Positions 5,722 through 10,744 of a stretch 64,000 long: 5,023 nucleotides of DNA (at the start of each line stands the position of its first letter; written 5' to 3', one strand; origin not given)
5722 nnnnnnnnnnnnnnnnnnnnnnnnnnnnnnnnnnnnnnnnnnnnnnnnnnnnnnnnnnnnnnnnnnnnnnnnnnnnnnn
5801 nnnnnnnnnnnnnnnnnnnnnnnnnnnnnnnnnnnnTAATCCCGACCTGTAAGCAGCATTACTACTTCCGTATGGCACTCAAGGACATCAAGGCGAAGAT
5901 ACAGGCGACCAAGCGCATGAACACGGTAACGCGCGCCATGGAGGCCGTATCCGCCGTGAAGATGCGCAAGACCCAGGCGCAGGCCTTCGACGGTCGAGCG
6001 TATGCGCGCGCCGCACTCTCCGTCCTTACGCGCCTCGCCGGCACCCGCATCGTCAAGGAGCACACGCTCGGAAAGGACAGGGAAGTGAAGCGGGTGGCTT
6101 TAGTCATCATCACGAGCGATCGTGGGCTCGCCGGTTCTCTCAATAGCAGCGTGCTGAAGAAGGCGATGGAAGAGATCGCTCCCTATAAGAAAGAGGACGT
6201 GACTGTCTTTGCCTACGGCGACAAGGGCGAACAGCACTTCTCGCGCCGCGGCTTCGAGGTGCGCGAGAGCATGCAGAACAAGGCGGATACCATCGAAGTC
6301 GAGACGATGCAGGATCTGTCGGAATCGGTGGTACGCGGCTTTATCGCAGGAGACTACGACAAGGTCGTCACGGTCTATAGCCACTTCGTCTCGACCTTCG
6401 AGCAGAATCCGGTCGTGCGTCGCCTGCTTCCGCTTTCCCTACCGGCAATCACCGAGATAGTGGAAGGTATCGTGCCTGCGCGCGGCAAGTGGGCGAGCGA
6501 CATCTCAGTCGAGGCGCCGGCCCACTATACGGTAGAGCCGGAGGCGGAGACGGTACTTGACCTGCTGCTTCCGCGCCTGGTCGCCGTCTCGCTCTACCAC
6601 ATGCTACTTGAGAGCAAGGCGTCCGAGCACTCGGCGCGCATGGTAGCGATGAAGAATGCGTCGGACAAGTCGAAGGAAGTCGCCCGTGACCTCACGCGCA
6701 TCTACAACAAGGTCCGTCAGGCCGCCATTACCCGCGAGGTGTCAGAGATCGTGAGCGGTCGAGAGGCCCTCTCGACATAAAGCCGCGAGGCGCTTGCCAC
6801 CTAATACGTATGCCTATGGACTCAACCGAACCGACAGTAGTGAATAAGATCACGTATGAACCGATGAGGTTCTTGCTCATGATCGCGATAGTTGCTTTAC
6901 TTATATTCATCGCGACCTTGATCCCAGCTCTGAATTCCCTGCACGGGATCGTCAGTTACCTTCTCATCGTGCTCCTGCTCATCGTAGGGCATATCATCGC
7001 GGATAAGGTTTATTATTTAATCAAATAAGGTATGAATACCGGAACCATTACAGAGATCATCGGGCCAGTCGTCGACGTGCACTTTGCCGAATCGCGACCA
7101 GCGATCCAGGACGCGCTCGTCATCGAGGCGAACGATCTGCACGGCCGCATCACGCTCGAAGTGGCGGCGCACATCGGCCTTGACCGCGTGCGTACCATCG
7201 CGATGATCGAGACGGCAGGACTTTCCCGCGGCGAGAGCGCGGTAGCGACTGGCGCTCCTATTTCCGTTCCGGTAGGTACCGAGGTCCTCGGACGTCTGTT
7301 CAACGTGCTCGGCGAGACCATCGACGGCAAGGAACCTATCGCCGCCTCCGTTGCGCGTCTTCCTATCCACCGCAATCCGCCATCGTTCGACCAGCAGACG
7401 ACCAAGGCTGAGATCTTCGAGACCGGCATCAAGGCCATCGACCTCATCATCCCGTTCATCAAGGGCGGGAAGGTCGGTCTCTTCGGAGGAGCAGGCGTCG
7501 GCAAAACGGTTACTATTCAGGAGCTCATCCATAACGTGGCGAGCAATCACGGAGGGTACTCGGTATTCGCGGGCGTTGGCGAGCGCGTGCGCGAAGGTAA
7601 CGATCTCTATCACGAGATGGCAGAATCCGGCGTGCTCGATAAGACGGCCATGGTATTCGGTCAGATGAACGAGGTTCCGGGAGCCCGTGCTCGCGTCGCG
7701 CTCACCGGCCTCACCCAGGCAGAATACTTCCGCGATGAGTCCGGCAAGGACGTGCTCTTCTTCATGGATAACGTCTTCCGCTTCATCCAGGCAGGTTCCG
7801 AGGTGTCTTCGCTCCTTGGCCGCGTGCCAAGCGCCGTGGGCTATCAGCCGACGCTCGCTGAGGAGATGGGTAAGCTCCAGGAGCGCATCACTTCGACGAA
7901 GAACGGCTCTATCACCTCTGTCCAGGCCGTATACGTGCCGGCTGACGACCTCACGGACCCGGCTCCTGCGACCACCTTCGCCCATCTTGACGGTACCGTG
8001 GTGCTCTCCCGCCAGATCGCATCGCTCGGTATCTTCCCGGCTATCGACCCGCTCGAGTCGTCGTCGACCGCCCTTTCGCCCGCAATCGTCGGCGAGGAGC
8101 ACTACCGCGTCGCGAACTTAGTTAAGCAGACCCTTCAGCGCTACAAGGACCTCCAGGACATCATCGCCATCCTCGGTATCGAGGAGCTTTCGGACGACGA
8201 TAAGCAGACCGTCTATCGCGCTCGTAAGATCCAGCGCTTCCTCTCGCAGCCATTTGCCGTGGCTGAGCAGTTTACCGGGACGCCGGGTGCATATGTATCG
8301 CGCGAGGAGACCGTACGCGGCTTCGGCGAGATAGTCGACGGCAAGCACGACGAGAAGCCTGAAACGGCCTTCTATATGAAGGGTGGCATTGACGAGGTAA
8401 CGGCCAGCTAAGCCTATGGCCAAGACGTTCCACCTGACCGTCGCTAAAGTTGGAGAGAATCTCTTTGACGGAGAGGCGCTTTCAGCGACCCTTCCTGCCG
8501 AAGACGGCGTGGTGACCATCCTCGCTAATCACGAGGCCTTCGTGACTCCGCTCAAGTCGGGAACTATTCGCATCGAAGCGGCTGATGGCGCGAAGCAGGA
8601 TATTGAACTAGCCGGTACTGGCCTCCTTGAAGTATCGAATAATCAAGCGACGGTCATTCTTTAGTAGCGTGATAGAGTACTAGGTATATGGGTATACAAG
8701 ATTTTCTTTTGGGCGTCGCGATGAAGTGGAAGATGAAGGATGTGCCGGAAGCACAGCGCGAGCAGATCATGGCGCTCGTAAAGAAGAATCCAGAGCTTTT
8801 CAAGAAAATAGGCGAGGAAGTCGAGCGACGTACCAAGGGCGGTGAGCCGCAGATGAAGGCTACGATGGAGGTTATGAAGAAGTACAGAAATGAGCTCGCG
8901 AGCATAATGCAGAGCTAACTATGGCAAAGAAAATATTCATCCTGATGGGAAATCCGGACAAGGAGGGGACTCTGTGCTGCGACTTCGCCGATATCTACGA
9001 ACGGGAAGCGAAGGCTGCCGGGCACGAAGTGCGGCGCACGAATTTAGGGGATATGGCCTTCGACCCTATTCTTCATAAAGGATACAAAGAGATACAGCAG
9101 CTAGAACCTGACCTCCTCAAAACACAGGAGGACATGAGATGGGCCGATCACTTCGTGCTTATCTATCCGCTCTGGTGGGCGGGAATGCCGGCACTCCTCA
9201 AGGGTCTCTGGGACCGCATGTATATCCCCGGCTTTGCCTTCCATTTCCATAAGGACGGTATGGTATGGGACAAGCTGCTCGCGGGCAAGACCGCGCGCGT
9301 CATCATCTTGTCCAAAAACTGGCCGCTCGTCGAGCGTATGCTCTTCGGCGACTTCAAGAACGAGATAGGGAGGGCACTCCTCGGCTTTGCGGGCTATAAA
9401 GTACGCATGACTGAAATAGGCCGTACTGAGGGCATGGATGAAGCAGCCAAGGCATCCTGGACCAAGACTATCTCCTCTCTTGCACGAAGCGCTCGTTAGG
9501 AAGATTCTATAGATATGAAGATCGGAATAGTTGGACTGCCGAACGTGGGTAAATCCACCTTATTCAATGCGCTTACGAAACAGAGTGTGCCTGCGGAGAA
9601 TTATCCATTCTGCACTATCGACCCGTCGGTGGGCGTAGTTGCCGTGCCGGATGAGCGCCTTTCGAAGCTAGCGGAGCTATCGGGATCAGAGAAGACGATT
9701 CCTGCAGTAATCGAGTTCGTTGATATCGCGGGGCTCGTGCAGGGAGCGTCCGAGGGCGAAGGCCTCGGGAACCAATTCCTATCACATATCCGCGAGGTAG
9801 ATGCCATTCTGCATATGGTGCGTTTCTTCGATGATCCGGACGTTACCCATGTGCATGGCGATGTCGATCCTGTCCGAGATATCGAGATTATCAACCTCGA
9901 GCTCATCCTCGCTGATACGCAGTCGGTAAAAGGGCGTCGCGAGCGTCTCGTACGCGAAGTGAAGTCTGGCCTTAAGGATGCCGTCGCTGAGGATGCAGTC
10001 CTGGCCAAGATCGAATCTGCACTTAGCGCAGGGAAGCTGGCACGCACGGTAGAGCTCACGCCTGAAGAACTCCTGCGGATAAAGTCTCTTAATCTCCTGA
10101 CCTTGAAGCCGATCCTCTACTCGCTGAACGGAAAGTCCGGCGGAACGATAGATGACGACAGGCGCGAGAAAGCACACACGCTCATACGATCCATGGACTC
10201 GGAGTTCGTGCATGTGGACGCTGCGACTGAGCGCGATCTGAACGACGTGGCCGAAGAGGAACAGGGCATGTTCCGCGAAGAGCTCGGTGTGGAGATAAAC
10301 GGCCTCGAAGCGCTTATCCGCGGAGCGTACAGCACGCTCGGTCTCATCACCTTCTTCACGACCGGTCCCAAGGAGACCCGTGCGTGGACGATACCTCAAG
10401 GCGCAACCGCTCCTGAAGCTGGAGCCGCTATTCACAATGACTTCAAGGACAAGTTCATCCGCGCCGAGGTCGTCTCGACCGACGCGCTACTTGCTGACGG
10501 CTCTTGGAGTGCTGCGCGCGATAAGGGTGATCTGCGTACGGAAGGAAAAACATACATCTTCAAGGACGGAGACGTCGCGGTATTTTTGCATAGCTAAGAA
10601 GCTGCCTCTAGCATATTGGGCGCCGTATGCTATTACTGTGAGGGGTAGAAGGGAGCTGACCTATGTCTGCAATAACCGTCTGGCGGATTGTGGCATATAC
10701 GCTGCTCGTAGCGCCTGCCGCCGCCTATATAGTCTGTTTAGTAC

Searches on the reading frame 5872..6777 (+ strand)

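Call 26: search_protein_families(library=pfam, proteins=[window:5872-6777:+], max_evalue=0.00001)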
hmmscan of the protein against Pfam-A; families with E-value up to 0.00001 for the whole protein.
window:5872-6777:+ (302 aa): 1 family
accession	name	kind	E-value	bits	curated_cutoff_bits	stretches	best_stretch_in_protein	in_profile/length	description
PF00231.24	ATP-synt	-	3.1e-82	276.9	39.9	1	3-300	2-285/285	ATP synthase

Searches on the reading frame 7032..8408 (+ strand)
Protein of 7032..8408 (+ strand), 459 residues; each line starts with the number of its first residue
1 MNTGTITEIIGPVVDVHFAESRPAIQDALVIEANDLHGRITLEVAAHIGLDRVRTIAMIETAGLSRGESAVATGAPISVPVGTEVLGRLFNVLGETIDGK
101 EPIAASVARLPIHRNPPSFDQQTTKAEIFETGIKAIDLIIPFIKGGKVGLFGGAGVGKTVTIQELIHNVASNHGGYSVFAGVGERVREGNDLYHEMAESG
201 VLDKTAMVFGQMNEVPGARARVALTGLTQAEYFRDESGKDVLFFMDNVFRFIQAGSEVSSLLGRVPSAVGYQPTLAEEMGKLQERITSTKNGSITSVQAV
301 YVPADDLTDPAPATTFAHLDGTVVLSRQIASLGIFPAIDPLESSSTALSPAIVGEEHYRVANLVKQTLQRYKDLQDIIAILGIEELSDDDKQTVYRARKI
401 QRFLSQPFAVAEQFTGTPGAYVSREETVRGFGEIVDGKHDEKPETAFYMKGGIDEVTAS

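Call 26: search_protein_families(library=pfam, proteins=[window:7032-8408:+], max_evalue=0.00001)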
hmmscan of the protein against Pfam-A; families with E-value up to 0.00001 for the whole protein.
window:7032-8408:+ (459 aa): 3 families
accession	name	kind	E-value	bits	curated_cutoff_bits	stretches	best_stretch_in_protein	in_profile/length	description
PF00006.31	ATP-synt_ab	-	4.8e-74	249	29.5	1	132-345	1-213/213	ATP synthase alpha/beta family, nucleotide-binding domain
PF22919.1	ATP-synt_VA_C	-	7.1e-16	58.5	24.7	1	351-422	6-79/101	C-terminal domain of V and A type ATP synthase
PF02874.29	ATP-synt_ab_N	-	2e-14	54.3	20.9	1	6-74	1-69/69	ATP synthase alpha/beta family, beta-barrel domain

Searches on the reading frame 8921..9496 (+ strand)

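Call 26: search_protein_families(library=pfam, proteins=[window:8921-9496:+], max_evalue=0.00001)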
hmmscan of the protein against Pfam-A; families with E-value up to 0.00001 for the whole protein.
window:8921-9496:+ (192 aa): 2 families
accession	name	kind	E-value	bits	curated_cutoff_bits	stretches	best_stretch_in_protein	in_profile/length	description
PF02525.22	Flavodoxin_2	-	1.7e-28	100.1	27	1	3-131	1-134/198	Flavodoxin-like fold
PF03358.20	FMN_red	-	1.1e-13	51.4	24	1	4-102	2-98/152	NADPH-dependent FMN reductase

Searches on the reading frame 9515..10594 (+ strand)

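Call 26: search_protein_families(library=pfam, proteins=[window:9515-10594:+], max_evalue=0.00001)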
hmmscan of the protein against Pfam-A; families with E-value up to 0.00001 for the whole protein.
window:9515-10594:+ (360 aa): 3 families
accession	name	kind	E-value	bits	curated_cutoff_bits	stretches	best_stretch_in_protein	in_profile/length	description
PF06071.19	YchF-GTPase_C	-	6.4e-30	103.6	27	1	277-358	1-82/84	Protein of unknown function (DUF933)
PF01926.29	MMR_HSR1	-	1.1e-23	83.9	21.9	1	2-108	1-86/113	50S ribosome-binding GTPase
PF02421.24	FeoB_N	-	3e-08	33.8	27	1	2-48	2-48/156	Ferrous iron transport protein B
